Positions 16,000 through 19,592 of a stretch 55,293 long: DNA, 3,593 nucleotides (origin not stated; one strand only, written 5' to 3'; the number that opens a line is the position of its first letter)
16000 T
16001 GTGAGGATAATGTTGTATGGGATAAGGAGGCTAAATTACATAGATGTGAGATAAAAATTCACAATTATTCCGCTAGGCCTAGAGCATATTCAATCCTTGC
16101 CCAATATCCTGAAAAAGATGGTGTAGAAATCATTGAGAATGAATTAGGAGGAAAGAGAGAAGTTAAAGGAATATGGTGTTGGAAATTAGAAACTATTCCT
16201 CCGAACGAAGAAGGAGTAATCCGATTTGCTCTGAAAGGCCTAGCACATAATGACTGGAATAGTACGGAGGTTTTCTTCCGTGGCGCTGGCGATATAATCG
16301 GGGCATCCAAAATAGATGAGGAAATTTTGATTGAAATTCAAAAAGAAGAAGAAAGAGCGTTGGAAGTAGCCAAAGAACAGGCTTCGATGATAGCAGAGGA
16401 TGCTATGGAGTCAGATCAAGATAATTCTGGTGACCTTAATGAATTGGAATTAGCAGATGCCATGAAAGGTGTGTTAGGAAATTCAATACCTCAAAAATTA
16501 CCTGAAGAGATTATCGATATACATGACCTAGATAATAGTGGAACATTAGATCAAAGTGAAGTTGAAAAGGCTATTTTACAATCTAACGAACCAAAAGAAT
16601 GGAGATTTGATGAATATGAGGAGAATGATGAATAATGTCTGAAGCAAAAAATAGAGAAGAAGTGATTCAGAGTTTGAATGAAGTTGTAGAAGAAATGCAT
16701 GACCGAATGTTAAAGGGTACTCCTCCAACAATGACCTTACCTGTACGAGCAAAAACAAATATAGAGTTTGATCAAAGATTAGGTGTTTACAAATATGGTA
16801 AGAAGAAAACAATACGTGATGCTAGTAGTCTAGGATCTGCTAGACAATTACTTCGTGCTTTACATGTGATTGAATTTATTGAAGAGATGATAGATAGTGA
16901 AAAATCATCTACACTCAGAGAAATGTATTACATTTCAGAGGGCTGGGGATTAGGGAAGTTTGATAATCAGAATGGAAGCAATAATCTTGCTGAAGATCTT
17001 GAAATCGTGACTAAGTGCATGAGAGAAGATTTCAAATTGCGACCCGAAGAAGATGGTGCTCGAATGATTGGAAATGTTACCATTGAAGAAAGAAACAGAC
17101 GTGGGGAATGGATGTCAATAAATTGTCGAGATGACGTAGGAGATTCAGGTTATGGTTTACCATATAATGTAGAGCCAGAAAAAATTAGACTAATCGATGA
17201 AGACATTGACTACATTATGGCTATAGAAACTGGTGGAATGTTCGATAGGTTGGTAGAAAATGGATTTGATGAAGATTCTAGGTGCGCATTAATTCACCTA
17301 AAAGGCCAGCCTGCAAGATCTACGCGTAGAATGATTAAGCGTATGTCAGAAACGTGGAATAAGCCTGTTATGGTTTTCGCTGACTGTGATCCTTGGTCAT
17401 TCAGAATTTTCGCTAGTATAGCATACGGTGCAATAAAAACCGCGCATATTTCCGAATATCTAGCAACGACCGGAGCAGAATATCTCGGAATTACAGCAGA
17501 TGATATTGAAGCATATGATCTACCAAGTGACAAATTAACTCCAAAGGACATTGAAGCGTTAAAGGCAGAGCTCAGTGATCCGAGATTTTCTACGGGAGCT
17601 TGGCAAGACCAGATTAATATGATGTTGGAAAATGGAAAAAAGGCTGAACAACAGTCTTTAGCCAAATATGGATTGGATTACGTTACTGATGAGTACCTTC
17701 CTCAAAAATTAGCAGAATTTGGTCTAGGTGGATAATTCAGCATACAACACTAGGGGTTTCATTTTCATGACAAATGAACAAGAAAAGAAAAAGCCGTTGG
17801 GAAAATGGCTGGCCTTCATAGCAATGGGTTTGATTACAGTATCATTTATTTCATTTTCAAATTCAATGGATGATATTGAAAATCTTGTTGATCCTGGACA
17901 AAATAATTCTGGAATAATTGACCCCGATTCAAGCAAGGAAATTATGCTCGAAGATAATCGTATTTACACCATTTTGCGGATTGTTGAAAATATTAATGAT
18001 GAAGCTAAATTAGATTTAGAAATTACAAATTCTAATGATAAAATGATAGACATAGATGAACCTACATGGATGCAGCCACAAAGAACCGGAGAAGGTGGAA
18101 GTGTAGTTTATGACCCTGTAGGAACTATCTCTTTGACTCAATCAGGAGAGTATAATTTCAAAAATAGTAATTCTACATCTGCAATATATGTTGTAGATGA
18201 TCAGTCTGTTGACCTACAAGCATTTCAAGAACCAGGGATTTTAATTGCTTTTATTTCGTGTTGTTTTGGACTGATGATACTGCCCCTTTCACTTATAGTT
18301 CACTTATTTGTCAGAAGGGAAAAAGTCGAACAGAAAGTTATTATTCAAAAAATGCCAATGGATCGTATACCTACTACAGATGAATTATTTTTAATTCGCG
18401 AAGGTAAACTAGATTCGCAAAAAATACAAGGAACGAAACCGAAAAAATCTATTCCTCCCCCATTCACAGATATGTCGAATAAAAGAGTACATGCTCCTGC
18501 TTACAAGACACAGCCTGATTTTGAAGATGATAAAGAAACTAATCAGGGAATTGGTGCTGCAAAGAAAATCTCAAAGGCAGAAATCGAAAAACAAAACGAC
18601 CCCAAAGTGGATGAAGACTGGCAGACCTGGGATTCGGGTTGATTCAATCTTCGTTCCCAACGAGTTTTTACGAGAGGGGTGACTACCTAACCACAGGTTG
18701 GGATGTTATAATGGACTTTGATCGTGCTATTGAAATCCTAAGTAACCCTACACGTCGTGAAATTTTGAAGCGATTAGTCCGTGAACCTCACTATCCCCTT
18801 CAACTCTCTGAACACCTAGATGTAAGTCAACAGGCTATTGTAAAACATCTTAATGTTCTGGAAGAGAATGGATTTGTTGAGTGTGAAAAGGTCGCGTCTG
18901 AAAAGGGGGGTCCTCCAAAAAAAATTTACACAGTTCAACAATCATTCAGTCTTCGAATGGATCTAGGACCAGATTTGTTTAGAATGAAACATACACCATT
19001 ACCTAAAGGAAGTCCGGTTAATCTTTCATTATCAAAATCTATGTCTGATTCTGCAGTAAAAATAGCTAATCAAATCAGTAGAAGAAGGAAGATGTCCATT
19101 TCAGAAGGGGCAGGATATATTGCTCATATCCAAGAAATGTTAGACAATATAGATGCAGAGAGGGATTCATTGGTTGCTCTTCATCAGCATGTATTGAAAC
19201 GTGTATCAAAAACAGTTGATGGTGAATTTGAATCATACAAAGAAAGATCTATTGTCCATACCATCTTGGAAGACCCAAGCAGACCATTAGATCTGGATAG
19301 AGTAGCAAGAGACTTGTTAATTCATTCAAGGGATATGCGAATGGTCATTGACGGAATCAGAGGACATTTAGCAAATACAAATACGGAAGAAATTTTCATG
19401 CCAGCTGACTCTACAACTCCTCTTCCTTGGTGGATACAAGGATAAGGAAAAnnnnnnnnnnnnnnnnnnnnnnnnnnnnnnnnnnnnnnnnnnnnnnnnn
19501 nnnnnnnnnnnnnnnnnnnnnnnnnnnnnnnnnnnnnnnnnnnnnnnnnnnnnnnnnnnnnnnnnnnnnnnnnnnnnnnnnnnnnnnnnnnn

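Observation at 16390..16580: Canonical EF-hand pair fused to the C-terminus of topoisomerase VI subunit B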

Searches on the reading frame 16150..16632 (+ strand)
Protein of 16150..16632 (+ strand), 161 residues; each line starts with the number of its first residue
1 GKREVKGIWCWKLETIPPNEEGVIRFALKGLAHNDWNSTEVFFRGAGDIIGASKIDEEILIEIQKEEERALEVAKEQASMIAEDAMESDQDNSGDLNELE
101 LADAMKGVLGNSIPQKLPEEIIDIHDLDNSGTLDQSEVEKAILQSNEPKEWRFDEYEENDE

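Call 18: find_related_loci(query=window:16150-16632:+, collection=genome_contigs, flank=3000)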
Query window:16150-16632:+ (161 aa) in genome_contigs; peptide patterns used: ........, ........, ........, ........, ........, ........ (x = any residue, [..] = any of these).
79 stretches matched a pattern; 12 encode a relative of the query (tblastn E <= 1e-3); 12 distinct loci.
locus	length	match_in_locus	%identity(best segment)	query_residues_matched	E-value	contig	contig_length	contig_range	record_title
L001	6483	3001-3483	90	1-161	7e-97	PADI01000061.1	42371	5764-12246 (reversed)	MAG: Methanobacteriota archaeon isolate NAT150 46816, whole genome shotgun sequence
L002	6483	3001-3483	88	1-161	4e-96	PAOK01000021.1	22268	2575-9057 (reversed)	MAG: Methanobacteriota archaeon isolate SAT218 104852, whole genome shotgun sequence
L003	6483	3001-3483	86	1-161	2e-92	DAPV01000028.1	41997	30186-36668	MAG TPA_asm: Euryarchaeota archaeon UBA125 UBA125_contig_11408, whole genome shotgun sequence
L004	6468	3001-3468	72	1-156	2e-73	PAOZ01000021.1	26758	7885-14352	MAG: Methanobacteriota archaeon isolate SP175 MHASMcontig_1571575, whole genome shotgun sequence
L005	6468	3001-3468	67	1-156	3e-67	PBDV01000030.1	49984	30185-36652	MAG: Methanobacteriota archaeon isolate SP338 67612, whole genome shotgun sequence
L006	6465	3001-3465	60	1-156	7e-57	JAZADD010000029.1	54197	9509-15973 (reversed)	MAG: Thermoplasmatota archaeon isolate XB_MAG72 DB_MAG72_0029, whole genome shotgun sequence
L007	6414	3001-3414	61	1-138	3e-53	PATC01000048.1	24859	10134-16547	MAG: Methanobacteriota archaeon isolate SAT165 MHASMcontig_998470, whole genome shotgun sequence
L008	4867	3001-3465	56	1-156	4e-53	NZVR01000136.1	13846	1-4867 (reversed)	MAG: Blastopirellula sp. isolate NAT61 43774, whole genome shotgun sequence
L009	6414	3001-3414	60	1-138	1e-50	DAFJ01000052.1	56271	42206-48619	MAG TPA_asm: Euryarchaeota archaeon UBA251 UBA251_contig_20367, whole genome shotgun sequence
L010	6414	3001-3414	60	1-138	1e-50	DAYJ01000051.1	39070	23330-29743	MAG TPA_asm: Euryarchaeota archaeon UBA40 UBA40_contig_34438, whole genome shotgun sequence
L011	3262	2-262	87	75-161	2e-47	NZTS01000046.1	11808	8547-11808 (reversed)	MAG: Methanobacteriota archaeon isolate EAC106 63074, whole genome shotgun sequence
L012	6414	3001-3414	60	1-138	2e-50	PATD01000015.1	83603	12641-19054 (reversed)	MAG: Methanobacteriota archaeon isolate SAT164 79605, whole genome shotgun sequence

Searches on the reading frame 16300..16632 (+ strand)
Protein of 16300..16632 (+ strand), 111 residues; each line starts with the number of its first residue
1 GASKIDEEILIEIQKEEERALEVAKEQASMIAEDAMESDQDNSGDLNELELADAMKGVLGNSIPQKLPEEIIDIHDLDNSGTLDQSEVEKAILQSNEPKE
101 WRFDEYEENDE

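Call 3: search_protein_families(library=pfam, proteins=[window:16300-16632:+], max_evalue=10)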
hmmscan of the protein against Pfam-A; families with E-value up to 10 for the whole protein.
window:16300-16632:+ (111 aa): 7 families
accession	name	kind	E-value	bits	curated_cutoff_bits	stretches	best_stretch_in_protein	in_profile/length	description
PF00036.39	EF-hand_1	-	1.5e-06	27.8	25.4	2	69-91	3-25/29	EF hand domain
PF13405.12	EF-hand_6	-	8e-06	25.6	25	2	70-92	4-26/30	EF-hand domain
PF13499.12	EF-hand_7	-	1.1e-05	26.1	30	2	39-92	12-66/67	EF-hand domain pair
PF13833.12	EF-hand_8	-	0.023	14.9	28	1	70-87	29-46/54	EF-hand domain pair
PF04052.18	TolB_N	-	0.045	14.3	22.4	1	66-107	28-71/106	TolB amino-terminal domain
PF22930.1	PDXDC1-like_cen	-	0.15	12.6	25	1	17-82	13-78/117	PDXDC1-like central domain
PF23657.1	DUF7151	-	1.5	9.3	27.2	1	76-90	27-41/46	Domain of unknown function (DUF7151)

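Call 4: search_protein_families(library=ncbifam, proteins=[window:16300-16632:+], max_evalue=10)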
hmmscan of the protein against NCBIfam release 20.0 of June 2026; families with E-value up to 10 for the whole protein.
window:16300-16632:+ (111 aa): 3 families
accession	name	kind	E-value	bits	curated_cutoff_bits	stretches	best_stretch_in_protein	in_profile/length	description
NF041410.1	XopAW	subfamily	0.0032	17.3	120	1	31-94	65-131/235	XopAW family type III secretion system calcium-binding effector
TIGR04022.1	sulfur_SfnB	equivalog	0.035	13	430.9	1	15-66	5-55/391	SfnB family sulfur acquisition oxidoreductase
NF033697.1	leader_RseD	equivalog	0.23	11.8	35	1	81-105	9-33/45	rpoE leader peptide RseD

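Call 32: predict_structure(alignment_id=A3)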
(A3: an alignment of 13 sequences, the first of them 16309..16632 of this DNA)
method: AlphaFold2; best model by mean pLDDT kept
length: 108 residues; sequences in the alignment: 13
mean_pLDDT: 78.6   pTM: 0.65
mean pLDDT of the five models: 78.6, 78.4, 76.0, 75.8, 74.8
residues with pLDDT >= 90: 37; 70-90: 46; 50-70: 11; < 50: 14
segments of 3 or more residues with pLDDT < 50: 95-108
pLDDT, mean of each block of 10 residues (from residue 1): 67 76 87 92 93 86 82 91 90 53 41
secondary structure, 60 per line:
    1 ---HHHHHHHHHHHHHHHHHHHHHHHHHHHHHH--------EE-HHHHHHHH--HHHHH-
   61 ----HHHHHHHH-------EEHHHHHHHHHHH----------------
elements in order: H4-33 H45-52 H55-59 H65-72 H82-92

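Call 34: search_protein_representatives(alignment_id=A3)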
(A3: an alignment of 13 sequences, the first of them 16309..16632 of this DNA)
Query: 13 sequences, 106 profile positions. Proteins with E-value up to 0.001 (for the whole library): 1588; up to 1e-10: 124; up to 1e-30: 9. The best 150 are listed.
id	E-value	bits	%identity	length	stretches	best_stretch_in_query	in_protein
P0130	9.4e-42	157.6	-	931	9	35-91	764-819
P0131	1.4e-39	150.6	-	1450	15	64-93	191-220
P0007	1.0e-36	141.4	-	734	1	1-106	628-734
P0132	1.4e-36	140.9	-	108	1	1-106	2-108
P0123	6.6e-32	125.9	-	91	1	19-105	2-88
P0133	8.7e-32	125.6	-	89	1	19-106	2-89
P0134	6.6e-31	122.7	-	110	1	1-106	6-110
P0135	8.7e-31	122.3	-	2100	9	25-92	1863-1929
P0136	9.5e-31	122.2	-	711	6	33-97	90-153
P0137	2.2e-30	121.0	-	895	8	5-89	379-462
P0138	1.4e-28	115.2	-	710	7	34-95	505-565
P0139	2.9e-28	114.2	-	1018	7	19-95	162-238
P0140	3.3e-26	107.6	-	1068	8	28-96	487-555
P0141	4.7e-26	107.1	-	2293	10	34-90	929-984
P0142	1.8e-24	102.1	-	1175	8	10-89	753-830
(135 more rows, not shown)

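Call 36: fold_search(model_id=the predicted structure, library=pdb)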
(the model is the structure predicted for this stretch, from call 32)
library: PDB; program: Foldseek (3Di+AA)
matches with E <= 10: 808; with E <= 0.001: 0
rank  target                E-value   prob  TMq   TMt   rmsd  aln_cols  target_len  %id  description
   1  6dah_B                1.1e-02  1.00  0.43  0.36   5.6        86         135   23  2.5 Angstrom crystal structure of the N97S CaM mutant (released 2018-10-17)
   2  2m3s_MODEL_1_A        2.3e-02  1.00  0.47  0.35   5.2        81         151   23  Calmodulin, i85l, f92e, h107i, l112r, a128t, m144r mutant (released 2013-07-24)
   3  1tn4                  3.0e-02  1.00  0.48  0.34   4.4        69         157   28  FOUR CALCIUM TNC (released 1998-04-08)
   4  2fot_A                3.0e-02  0.99  0.42  0.35   9.2        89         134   26  Crystal structure of the complex between calmodulin and alphaII-spectrin (released 2006-09-05)
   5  1wrk_A                3.8e-02  1.00  0.50  0.63   4.8        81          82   25  Crystal structure of the N-terminal domain of human cardiac troponin C in complex with trifluoperazine (orthrombic cry (released 2006-01-24)
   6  4ds7_C                4.3e-02  0.99  0.45  0.36   6.8        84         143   25  Crystal structure of yeast calmodulin bound to the C-terminal fragment of spindle pole body protein Spc110 (released 2012-03-07)
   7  3fwb_A                4.5e-02  1.00  0.48  0.36   3.2        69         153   28  Sac3:Sus1:Cdc31 complex (released 2009-04-14)
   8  2aao_A                4.8e-02  1.00  0.51  0.39   5.4        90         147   26  Regulatory apparatus of Calcium Dependent protein kinase from Arabidopsis thaliana (released 2005-12-27)
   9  4y99_A                4.8e-02  0.99  0.51  0.37   6.0        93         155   22  Core domain of human cardiac troponin (released 2016-03-30)
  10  3e3r_B                5.1e-02  1.00  0.48  0.31   5.6        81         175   25  Crystal structure and biochemical characterization of recombinant human calcyphosine delineates a novel EF-hand-contai (released 2008-08-26)
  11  1avs_A                5.4e-02  1.00  0.46  0.59   4.6        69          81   28  X-RAY CRYSTALLOGRAPHIC STUDY OF CALCIUM-SATURATED N-TERMINAL DOMAIN OF TROPONIN C (released 1997-12-24)
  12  9e5c_4x               5.4e-02  1.00  0.49  0.37   2.9        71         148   27  Cryo-EM structure of 96 nm repeat of microtubule doublet from T. brucei flagellum (released 2025-03-12)
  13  5d43_A                5.7e-02  0.99  0.48  0.37   5.1        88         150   25  crystal structrue of Mouse centrin 1 in calcium-saturated form (released 2016-09-07)
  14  3dve_A                5.7e-02  0.99  0.49  0.39   9.3        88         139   25  Crystal Structure of Ca2+/CaM-CaV2.2 IQ domain complex (released 2008-11-04)
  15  4ds7_B                5.7e-02  0.99  0.46  0.36   6.9        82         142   24  Crystal structure of yeast calmodulin bound to the C-terminal fragment of spindle pole body protein Spc110 (released 2012-03-07)
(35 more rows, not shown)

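Call 67: search_protein_families(library=pfam, alignment_id=A3, max_evalue=0.001)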
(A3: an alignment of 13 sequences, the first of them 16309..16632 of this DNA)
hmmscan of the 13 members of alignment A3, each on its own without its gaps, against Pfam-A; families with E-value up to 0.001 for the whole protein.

A. member 1, window:16309-16632:+ (108 aa): 3 families
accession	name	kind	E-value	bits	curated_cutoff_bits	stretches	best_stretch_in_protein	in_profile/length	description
PF00036.39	EF-hand_1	-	1.4e-06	27.9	25.4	0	66-88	3-25/29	EF hand domain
PF13405.12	EF-hand_6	-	7.4e-06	25.7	25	0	67-89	4-26/30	EF-hand domain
PF13499.12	EF-hand_7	-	9.4e-06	26.3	30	1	36-89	12-66/67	EF-hand domain pair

B. families by the number of members that match (of 13 scanned): 5 families
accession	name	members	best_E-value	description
PF13405.12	EF-hand_6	12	1.2e-08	EF-hand domain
PF00036.39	EF-hand_1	9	5e-09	EF hand domain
PF13499.12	EF-hand_7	8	2e-08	EF-hand domain pair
PF13202.12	EF-hand_5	1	1.1e-05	EF hand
PF13833.12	EF-hand_8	1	0.00014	EF-hand domain pair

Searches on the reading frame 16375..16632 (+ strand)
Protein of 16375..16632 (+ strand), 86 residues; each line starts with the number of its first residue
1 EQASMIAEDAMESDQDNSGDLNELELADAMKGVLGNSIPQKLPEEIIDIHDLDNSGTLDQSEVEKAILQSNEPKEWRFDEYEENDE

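Call 11: find_homologous_proteins(query=window:16375-16632:+, max_evalue=0.001)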
Query window:16375-16632:+ (86 aa): 9 proteins with E <= 0.001 among 9 candidates.
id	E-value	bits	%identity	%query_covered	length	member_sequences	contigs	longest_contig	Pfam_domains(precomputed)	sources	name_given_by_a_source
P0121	3.7e-41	156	88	100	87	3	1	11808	PF13405.13,PF13499.13,PF00036.39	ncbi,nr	ncbi:MAG: hypothetical protein CL977_05845, partial [Euryarchaeota archaeon]|nr:hypothetical protein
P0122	7.3e-41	155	90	100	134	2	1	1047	PF13405.13,PF00036.39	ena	-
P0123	7.4e-38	146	84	100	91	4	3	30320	PF13405.13,PF00036.39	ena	-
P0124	5.5e-35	137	79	99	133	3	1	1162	PF13405.13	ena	-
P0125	8.5e-34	133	79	95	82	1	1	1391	PF13405.13,PF00036.39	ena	-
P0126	1.6e-29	119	70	95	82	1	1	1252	PF13405.13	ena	-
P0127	1.9e-16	78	80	57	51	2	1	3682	-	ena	-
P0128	6.1e-16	76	83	56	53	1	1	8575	-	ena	-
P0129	1.1e-8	53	78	48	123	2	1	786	-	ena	-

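Call 13: search_solved_structures(query=window:16375-16632:+, max_evalue=1, show_alignments=3)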
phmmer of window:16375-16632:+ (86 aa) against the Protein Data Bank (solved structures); distinct sequences matched with E-value up to 1: 247 (the best 60 are shown).
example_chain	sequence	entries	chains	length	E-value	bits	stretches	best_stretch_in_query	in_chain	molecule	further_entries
1s6i_A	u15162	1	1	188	1e-05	29.1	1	13-71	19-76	Calcium-dependent protein kinase SK5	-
6ui4_B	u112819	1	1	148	7.9e-05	26.3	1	2-63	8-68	Calmodulin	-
3ox6_A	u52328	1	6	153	0.00031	24.4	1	11-63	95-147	Calcium-binding protein 1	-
9qsb_A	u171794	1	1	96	0.00051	23.7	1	9-70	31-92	Asr1131 protein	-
1s6j_A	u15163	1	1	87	0.00055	23.6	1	13-64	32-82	Calcium-dependent protein kinase SK5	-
3ox5_A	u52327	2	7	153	0.00061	23.5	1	11-63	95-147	Calcium-binding protein 1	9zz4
2lc5_A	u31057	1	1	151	0.00065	23.4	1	13-66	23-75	Calmodulin, putative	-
2lan_A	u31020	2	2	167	0.00087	23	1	11-63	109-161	Calcium-binding protein 1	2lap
3qrx_A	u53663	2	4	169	0.00091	22.9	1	28-74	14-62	Centrin | Caltractin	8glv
2aao_A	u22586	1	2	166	0.001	22.8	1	13-72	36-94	Calcium-dependent protein kinase, isoform AK1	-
2k7c_A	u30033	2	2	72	0.0012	22.6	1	11-63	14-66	Calcium-binding protein 1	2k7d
8rx8_A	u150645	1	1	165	0.0014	22.3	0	4-63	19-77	Probable calcium-binding protein CML18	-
9y6s_8M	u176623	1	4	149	0.0015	22.2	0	4-63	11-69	Calmodulin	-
9e5c_4x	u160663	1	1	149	0.0022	21.7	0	4-63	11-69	Calmodulin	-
3kf9_A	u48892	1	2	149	0.0033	21.1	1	11-63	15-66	Caltractin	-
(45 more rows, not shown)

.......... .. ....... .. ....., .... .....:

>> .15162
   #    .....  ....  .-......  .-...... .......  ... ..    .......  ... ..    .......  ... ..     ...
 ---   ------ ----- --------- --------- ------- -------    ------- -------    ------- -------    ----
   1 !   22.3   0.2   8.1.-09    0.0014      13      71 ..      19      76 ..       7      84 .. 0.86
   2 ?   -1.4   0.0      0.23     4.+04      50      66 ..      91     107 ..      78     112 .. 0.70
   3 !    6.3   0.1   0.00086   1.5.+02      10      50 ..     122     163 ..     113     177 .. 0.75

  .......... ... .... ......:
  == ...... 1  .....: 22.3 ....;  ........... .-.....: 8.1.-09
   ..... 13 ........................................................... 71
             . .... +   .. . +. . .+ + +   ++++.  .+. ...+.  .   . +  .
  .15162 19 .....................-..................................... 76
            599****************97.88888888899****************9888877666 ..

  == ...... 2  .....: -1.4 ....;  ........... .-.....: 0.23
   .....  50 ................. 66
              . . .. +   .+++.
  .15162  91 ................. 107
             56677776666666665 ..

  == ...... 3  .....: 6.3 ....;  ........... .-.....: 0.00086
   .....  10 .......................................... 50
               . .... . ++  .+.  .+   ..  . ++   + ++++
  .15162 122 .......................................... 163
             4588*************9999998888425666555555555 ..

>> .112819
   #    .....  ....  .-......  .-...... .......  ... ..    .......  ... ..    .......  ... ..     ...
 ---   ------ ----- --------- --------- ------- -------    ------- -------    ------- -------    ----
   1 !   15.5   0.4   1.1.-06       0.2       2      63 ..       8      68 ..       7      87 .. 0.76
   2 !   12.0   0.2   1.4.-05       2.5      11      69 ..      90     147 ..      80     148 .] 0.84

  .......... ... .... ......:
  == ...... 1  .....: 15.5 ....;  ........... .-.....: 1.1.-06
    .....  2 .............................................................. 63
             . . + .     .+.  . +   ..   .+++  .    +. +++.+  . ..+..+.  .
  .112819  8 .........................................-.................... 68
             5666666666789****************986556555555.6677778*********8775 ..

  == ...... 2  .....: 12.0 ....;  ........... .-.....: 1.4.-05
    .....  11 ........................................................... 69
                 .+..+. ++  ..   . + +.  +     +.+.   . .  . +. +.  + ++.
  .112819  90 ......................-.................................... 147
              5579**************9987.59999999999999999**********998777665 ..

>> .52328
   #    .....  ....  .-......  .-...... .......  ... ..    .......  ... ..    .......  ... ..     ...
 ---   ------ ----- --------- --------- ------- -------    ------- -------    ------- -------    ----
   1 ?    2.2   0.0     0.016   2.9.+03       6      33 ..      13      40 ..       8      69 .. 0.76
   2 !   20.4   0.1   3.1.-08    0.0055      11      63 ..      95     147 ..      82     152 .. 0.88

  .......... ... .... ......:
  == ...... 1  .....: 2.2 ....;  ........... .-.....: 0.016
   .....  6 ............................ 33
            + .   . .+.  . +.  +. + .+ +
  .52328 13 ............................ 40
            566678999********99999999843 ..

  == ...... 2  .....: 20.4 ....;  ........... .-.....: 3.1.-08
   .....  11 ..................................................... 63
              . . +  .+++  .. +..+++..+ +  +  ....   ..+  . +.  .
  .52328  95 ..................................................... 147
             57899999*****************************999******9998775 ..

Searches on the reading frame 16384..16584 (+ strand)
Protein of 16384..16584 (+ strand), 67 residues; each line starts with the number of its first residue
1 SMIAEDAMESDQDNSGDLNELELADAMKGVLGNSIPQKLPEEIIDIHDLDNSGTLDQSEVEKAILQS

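Call 64: find_related_loci(query=A4, collection=metagenome_contigs, flank=2500)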
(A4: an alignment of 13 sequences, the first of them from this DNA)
Query A4 (67 aa) in metagenome_contigs; peptide patterns used: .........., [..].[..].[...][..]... (x = any residue, [..] = any of these).
466 stretches matched a pattern; 29 encode a relative of the query (tblastn E <= 1e-3); 29 distinct loci.
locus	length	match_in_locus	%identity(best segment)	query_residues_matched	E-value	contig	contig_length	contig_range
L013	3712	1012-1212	97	1-67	3e-39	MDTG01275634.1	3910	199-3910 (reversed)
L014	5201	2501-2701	88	1-67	8e-36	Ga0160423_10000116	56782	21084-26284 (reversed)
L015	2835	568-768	85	1-67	4e-34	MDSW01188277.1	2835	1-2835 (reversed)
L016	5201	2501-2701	85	1-67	4e-34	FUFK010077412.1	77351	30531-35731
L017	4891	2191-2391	85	1-67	3e-34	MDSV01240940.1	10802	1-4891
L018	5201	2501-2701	81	1-67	8e-33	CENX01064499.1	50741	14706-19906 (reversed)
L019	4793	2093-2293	73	1-67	1e-28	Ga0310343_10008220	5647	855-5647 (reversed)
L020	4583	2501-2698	68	2-67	2e-26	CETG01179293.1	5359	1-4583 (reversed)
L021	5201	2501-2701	64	1-67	2e-23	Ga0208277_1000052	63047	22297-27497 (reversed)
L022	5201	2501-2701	60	1-67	3e-22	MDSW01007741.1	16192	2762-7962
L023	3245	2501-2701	60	1-67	2e-22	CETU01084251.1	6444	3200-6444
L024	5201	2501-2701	58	1-67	3e-22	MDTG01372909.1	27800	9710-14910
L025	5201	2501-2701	58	2-67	2e-21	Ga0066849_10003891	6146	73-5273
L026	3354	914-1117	56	1-67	2e-21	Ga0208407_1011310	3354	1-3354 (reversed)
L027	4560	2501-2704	56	1-67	2e-21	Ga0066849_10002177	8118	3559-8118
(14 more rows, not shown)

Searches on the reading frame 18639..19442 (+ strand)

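Call 48: search_protein_families(library=pfam, proteins=[window:18639-19442:+], max_evalue=0.001)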
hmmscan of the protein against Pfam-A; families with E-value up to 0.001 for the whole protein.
window:18639-19442:+ (268 aa): 5 families
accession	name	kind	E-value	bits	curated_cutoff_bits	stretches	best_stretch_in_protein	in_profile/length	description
PF12840.13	HTH_20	-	1.1e-13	51.3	27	1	34-83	1-51/51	Helix-turn-helix domain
PF01022.26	HTH_5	-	1.4e-10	41.3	22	1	36-81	1-46/47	Bacterial regulatory protein, arsR family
PF25213.1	HVO_A0261_N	-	1.2e-05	25.5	35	1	36-82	10-56/86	HVO_A0261 N-terminal domain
PF08279.18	HTH_11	-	3.9e-05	23.9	25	1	41-90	4-51/55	HTH domain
PF13601.12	HTH_34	-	0.00021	21.8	27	1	53-89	17-53/80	Winged helix DNA-binding domain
